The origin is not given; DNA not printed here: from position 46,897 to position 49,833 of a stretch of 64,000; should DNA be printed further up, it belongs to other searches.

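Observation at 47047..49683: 878-aa fibre-like, sequon-rich protein inside the head module (between capsid and connector genes)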

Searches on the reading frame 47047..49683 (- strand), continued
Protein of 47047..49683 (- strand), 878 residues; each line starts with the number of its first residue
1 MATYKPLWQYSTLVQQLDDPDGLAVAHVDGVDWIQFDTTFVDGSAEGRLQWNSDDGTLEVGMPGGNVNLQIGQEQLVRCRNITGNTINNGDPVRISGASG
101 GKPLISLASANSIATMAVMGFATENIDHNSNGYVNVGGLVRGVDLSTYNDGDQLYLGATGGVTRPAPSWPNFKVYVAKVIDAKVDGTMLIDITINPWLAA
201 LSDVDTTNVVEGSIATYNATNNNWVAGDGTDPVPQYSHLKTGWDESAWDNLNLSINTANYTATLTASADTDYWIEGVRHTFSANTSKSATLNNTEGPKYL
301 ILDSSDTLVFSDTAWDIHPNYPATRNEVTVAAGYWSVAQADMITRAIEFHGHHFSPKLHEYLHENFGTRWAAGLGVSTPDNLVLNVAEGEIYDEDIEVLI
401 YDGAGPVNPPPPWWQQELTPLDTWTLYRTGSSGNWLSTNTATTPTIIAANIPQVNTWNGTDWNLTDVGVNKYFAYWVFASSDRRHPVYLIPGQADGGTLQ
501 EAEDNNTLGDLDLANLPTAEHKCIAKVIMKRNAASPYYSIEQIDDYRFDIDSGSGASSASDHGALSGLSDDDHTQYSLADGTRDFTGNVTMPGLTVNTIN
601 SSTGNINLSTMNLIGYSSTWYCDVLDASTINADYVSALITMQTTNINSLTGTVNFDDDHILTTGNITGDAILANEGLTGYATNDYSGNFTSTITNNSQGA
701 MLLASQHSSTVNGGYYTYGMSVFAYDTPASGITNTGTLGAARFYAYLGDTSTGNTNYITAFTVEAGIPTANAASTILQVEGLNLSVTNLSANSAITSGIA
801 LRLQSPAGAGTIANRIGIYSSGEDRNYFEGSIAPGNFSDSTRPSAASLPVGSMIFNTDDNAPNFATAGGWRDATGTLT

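Call 18: find_encoding_contigs(protein=P0006, flank=10000, max_places=2)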
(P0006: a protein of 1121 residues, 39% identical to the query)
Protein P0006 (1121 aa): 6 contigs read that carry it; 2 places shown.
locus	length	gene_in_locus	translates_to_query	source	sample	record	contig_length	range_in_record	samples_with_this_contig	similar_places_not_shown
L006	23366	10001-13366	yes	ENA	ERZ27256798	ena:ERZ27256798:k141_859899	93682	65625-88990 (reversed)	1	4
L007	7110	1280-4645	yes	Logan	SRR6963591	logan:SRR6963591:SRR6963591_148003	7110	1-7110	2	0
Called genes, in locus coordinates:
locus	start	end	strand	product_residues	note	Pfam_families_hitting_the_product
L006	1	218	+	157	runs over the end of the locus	-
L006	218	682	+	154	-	-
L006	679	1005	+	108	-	-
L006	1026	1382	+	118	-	-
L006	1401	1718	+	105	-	-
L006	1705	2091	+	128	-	-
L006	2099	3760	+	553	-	PF05876:GpA_ATPase, PF20454:GpA_nuclease (weak)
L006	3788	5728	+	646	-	-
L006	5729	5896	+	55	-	-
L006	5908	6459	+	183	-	PF20557:DnaT_2 (weak)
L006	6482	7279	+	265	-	-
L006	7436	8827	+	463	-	-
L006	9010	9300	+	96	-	-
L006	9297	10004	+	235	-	-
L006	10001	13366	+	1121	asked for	-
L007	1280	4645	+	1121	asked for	-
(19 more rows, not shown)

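Call 33: predict_structure(alignment_id=A1)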
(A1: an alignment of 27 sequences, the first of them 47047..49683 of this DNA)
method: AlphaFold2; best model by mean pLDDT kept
length: 878 residues; sequences in the alignment: 27
mean_pLDDT: 62.9   pTM: 0.47
mean pLDDT of the five models: 62.9, 62.3, 61.0, 60.0, 58.8
residues with pLDDT >= 90: 212; 70-90: 184; 50-70: 106; < 50: 376
segments of 3 or more residues with pLDDT < 50: 1-6, 8-10, 21-29, 31-40, 231-239, 318-324, 552-581, 587-870, 875-878
pLDDT, mean of each block of 10 residues (from residue 1): 46 52 45 46 57 61 59 77 88 84 86 70 88 85 88 89 81 85 88 60 58 60 60 46 87 89 94 85 94 91 90 62 65 92 89 73 78 93 94 88 64 83 94 92 93 94 96 96 90 95 88 78 95 91 89 38 37 46 48 40 38 32 37 35 34 34 34 30 33 33 32 34 33 38 42 36 32 31 31 36 33 33 31 29 32 29 39 48
secondary structure, 60 per line:
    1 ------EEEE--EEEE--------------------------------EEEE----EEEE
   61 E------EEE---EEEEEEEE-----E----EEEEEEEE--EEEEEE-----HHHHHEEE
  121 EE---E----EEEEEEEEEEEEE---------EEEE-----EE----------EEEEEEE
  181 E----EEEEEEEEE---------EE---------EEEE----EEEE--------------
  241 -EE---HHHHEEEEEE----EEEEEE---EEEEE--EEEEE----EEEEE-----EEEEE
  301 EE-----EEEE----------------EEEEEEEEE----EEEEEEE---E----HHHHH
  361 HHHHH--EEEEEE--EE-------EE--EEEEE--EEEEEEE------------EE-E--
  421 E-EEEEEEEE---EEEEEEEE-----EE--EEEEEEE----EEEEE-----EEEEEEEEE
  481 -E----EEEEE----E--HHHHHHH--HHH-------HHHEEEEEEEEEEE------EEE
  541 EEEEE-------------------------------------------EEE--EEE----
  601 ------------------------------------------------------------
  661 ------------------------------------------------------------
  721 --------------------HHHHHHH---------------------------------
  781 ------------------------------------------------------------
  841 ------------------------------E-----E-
elements in order (helices of 4 or more, strands of 3 or more residues): E7-10 E13-16 E49-52 E57-61 E68-70 E74-81 E92-99 E102-107 H113-117 E118-122 E131-143 E153-156 E174-181 E186-194 E215-218 E223-226 H247-250 E251-256 E261-266 E270-274 E277-281 E286-290 E296-302 E308-311 E328-336 E341-347 H356-365 E368-373 E389-393 E396-402 E423-430 E434-441 E451-457 E462-466 E472-480 E487-491 H499-505 E521-531 E538-545 E589-591 E594-596 H741-747

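Call 35: fold_search(model_id=the predicted structure, library=pdb)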
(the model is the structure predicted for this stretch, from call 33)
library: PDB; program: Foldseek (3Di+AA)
matches with E <= 10: 489; with E <= 0.001: 5
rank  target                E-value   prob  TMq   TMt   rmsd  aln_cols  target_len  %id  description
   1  9euj_G                1.6e-06  1.00  0.14  0.15  17.4       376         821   11  Cryo-EM structure of Staphylococcus aureus bacteriophage phi812 baseplate in the post-contraction state - sheath initi (released 2025-04-09)
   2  9eui_Q                5.8e-05  0.99  0.14  0.13  24.0       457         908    9  Cryo-EM structure of Staphylococcus aureus bacteriophage phi812 baseplate in the post-contraction state - complete (released 2025-04-09)
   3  9kzj_H                3.6e-04  1.00  0.12  0.54   4.8       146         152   14  Cryo-EM structure of bacteriophage T1 capsid (released 2025-03-12)
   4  1yu3                  3.6e-04  1.00  0.11  0.22   7.6       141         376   16  Major Tropism Determinant I1 Variant (released 2005-09-20)
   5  1yu2                  4.5e-04  1.00  0.11  0.22   7.6       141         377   16  Major Tropism Determinant M1 Variant (released 2005-09-20)
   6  1yu0                  1.2e-03  1.00  0.11  0.22   7.6       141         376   16  Major Tropism Determinant P1 Variant (released 2005-09-20)
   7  8qsy_JJ               1.6e-03  1.00  0.12  0.65   6.1       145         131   18  Portal capsid interface of full Haloferax tailed virus 1. (released 2024-10-23)
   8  8hdt_G                1.7e-03  1.00  0.11  0.46   9.7       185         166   11  Cyanophage Pam3 capsid asymmetric unit (released 2023-01-18)
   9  1yu4_A                1.9e-03  1.00  0.11  0.22   7.7       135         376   16  Major Tropism Determinant U1 Variant (released 2005-09-20)
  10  1yu1                  2.0e-03  1.00  0.11  0.22   7.5       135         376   16  Major Tropism Determinant P3c Variant (released 2005-09-20)
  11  8qsy_JI               2.6e-03  1.00  0.11  0.59   6.3       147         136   18  Portal capsid interface of full Haloferax tailed virus 1. (released 2024-10-23)
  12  9kmh_ak               2.8e-03  1.00  0.12  0.55   5.8       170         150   14  The Composite Cryo-EM Structure of the Portal Vertex of Bacteriophage FCWL1 (released 2025-01-22)
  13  8dey_B                2.9e-03  0.10  0.06  0.07  31.6       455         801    9  Ternary complex structure of Cereblon-DDB1 bound to IKZF2(ZF2,3) and the molecular glue DKY709 (released 2023-03-08)
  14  8pkh_FJ               3.3e-03  1.00  0.11  0.44   5.5       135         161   12  Borrelia bacteriophage BB1 procapsid, fivefold-symmetrized outer shell (released 2023-07-12)
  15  8qsy_LJ               4.1e-03  1.00  0.11  0.59   4.7       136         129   15  Portal capsid interface of full Haloferax tailed virus 1. (released 2024-10-23)
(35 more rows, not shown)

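Call 36: get_annotated_region(hit=H11, flank=9000)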
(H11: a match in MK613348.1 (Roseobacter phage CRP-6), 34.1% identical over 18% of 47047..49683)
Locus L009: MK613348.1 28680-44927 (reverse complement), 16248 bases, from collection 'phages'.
description: Roseobacter phage CRP-6, complete genome.
organism: Roseobacter phage CRP-6 (NCBI taxid 2559285)
taxonomy: Viruses; Duplodnaviria; Heunggongvirae; Uroviricota; Caudoviricetes
host: Rhodobacteraceae bacterium FZCC0042; source: East Sea of China; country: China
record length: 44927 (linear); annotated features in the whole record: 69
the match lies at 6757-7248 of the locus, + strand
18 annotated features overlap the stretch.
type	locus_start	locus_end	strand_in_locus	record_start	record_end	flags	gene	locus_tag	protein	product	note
CDS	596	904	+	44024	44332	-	-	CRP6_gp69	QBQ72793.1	hypothetical protein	-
CDS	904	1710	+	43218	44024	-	-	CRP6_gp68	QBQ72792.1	hypothetical protein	-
CDS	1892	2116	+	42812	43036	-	-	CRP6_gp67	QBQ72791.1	hypothetical protein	-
CDS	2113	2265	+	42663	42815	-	-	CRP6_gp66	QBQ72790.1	hypothetical protein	-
CDS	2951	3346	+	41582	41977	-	-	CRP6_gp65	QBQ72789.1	hypothetical protein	-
CDS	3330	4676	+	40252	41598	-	-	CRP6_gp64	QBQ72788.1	terminase large subunit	-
CDS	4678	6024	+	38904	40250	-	-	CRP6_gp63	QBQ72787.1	putative portal protein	-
CDS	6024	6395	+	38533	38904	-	-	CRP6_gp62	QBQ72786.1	hypothetical protein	-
CDS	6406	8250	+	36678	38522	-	-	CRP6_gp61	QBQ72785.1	putative tail fiber protein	-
CDS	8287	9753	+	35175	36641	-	-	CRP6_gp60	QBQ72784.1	putative tail fiber protein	-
CDS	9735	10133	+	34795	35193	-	-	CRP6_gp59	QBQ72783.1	putative tail protein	-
CDS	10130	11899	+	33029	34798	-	-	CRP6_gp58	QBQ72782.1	hypothetical protein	-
CDS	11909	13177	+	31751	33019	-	-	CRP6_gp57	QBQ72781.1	hypothetical protein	-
CDS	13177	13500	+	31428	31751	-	-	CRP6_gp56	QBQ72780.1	hypothetical protein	-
CDS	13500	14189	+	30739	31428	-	-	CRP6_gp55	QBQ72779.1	hypothetical protein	-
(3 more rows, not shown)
